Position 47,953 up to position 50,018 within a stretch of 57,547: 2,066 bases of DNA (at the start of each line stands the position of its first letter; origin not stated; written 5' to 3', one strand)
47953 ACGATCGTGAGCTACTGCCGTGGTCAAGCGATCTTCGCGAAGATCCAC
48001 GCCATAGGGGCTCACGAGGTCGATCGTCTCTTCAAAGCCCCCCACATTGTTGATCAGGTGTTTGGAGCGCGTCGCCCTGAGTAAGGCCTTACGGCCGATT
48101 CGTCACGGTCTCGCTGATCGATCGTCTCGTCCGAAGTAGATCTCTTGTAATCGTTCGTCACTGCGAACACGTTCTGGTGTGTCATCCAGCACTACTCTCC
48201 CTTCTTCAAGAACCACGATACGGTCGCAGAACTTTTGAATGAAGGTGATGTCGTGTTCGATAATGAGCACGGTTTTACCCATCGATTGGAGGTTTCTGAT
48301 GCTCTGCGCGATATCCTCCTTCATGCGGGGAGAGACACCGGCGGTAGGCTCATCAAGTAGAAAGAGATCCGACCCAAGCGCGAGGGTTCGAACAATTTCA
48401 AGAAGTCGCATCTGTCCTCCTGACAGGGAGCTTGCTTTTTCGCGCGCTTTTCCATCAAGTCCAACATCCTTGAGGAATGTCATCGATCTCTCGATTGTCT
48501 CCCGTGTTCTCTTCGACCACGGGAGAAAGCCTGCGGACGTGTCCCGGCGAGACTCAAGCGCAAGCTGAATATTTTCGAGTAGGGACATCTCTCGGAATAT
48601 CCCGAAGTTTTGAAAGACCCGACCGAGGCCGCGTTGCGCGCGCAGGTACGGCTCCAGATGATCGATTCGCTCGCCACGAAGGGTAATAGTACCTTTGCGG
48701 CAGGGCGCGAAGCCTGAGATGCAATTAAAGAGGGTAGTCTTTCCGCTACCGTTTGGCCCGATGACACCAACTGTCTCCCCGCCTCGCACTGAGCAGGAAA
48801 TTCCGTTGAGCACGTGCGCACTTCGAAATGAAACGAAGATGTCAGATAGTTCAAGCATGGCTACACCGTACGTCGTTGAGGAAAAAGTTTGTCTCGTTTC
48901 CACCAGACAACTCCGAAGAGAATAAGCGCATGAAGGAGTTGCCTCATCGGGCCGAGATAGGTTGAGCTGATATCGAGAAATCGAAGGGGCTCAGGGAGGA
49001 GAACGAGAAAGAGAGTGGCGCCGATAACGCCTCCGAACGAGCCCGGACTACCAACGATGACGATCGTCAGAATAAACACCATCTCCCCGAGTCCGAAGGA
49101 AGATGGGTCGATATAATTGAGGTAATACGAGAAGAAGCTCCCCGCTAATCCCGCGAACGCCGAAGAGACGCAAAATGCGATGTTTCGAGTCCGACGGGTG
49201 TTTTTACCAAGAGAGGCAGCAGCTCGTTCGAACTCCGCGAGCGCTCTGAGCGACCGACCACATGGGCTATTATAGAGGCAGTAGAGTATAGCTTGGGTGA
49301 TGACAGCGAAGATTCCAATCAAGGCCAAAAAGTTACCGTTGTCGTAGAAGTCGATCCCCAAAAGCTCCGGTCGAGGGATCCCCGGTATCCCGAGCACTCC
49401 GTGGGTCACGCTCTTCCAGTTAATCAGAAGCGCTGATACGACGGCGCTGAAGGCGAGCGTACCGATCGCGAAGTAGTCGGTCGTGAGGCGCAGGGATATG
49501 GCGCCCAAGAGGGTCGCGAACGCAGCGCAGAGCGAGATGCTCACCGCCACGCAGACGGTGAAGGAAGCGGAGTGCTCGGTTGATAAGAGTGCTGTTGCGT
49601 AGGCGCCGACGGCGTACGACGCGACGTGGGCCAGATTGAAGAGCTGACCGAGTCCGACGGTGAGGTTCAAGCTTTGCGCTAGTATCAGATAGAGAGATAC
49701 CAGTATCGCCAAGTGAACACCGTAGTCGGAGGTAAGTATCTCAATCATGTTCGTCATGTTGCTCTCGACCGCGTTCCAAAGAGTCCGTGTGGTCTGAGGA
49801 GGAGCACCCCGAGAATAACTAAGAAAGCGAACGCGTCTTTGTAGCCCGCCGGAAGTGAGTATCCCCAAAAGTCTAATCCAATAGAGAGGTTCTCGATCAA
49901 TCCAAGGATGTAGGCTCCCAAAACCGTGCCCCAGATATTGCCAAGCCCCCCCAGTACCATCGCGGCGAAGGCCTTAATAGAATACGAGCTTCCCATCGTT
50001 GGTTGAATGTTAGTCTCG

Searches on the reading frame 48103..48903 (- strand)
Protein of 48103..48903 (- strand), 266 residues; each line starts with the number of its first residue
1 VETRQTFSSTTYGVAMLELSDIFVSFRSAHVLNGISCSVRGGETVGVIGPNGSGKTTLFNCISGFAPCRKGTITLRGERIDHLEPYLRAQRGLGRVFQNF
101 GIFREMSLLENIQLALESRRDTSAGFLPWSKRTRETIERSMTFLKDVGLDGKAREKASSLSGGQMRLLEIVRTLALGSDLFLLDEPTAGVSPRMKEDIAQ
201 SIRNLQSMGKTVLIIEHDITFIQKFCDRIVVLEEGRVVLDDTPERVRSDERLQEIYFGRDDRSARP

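Call 78: search_protein_families(library=pfam, proteins=[window:48103-48903:-], max_evalue=0.0001)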
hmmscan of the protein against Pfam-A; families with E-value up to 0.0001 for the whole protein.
window:48103-48903:- (266 aa): 3 families
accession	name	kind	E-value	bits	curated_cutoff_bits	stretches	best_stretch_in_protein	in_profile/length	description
PF00005.33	ABC_tran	-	8.8e-30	104.5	25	1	32-188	1-137/137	ABC transporter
PF13304.12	AAA_21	-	2.1e-09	38.3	27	0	46-66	3-23/304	AAA domain, putative AbiEii toxin, Type IV TA system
PF02463.25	SMC_N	-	2.2e-05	24.5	40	0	45-225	27-205/220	RecF/RecN/SMC N terminal domain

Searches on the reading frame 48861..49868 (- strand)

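Call 78: search_protein_families(library=pfam, proteins=[window:48861-49868:-], max_evalue=0.0001)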
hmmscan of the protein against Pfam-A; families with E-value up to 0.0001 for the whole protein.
window:48861-49868:- (335 aa): 1 family
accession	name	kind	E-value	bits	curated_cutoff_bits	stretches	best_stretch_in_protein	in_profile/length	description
PF02653.21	BPD_transp_2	-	2.4e-39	135.6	26.8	1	53-317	5-265/269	Branched-chain amino acid transport system / permease component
